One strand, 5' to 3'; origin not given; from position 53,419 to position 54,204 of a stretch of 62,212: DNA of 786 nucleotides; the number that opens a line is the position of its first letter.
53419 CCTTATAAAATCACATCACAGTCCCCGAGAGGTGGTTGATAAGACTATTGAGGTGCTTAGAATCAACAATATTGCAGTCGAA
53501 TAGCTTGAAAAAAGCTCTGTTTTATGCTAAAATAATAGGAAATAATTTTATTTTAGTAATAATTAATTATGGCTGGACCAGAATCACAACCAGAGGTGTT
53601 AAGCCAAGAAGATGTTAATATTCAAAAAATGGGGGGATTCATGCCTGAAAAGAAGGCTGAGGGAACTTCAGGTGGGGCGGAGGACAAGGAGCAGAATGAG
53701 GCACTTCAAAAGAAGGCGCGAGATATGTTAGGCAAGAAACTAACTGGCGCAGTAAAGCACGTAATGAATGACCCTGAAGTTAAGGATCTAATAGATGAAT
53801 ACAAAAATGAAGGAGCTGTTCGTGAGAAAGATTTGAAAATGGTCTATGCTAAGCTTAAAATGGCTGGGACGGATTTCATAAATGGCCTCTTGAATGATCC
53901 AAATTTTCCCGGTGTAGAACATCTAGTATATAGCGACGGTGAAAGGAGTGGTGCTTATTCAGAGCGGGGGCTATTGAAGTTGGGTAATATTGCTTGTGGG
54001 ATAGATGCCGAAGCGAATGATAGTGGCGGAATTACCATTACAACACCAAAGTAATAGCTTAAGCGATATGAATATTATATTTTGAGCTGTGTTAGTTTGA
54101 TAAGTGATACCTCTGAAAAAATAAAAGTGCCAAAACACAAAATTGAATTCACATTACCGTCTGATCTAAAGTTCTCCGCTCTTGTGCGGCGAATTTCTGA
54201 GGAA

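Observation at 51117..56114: Two-component plus partner-switching cluster with the kinase and its STAS substrate fused, and no sigma factor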

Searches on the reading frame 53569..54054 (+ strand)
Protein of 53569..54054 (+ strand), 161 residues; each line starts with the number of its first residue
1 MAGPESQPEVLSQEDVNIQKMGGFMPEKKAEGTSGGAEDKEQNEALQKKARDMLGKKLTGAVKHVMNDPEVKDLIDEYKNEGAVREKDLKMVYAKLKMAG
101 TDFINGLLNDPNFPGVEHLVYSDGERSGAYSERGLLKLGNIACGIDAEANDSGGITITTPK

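Call 3: search_protein_families(library=pfam, proteins=[window:53569-54054:+], max_evalue=0.1)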
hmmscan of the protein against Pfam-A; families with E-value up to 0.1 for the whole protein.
window:53569-54054:+ (161 aa): 1 family
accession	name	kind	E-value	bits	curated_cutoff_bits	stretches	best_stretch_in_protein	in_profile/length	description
PF17410.7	Stevor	-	0.065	13.2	25.4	1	61-85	26-49/275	Subtelomeric Variable Open Reading frame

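Call 4: search_protein_families(library=ncbifam, proteins=[window:53569-54054:+], max_evalue=0.1)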
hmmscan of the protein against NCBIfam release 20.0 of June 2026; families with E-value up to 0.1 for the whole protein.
window:53569-54054:+ (161 aa): 0 families

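Call 44: find_homologous_proteins(query=window:53569-54054:+, max_evalue=0.001)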
Query window:53569-54054:+ (161 aa): 1 proteins with E <= 0.001 among 39 candidates.
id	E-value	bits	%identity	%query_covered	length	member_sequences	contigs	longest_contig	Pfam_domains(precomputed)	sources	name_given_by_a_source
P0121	7.4e-100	349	100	100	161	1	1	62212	-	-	-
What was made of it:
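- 53569..54054 (+): Orphan 161-aa ORF inserted between REC and the fusion. It is absent from every related locus. It matches only itself among 5.8 billion proteins (call 44).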

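Call 54: search_protein_families(library=phrogs, proteins=[window:53569-54054:+], max_evalue=1)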
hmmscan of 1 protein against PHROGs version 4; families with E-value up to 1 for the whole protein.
window:53569-54054:+ (161 aa): 2 families
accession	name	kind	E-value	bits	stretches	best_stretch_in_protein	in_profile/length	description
phrog_8708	-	unknown function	0.039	14.6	1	56-107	77-128/202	-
phrog_213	-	head and packaging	0.15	11.6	1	44-98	49-103/528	portal protein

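Call 71: search_protein_families(library=padloc, proteins=[window:53569-54054:+], max_evalue=0.001)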
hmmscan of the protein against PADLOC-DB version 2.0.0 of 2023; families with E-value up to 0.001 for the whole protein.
window:53569-54054:+ (161 aa): 0 families
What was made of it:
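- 53569..54054 (+): No family hits (calls 3, 4, 54, 71).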

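Call 78: predict_structure(protein=window:53569-54054:+)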
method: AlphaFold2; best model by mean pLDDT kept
length: 161 residues; sequences in the alignment: 1
mean_pLDDT: 56.3   pTM: 0.41
mean pLDDT of the five models: 56.3, 54.5, 52.2, 52.1, 46.3
residues with pLDDT >= 90: 0; 70-90: 28; 50-70: 71; < 50: 62
segments of 3 or more residues with pLDDT < 50: 2-9, 14-35, 120-133, 146-157, 159-161
pLDDT, mean of each block of 10 residues (from residue 1): 47 42 36 48 67 63 74 74 70 70 66 57 43 53 48 44 41
secondary structure, 60 per line:
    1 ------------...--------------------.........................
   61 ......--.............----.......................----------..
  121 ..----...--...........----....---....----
elements in order: H36-66 H69-81 H86-108 E119-122 E127-129 H132-142 H147-150 E154-157
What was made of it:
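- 53569..54054 (+): The single-sequence AlphaFold model is poor (pLDDT 56; call 78).
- Tried and rejected: The single-sequence model is too poor to search with (pLDDT 56; call 78), and the PHROGs hits are insignificant (call 54).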
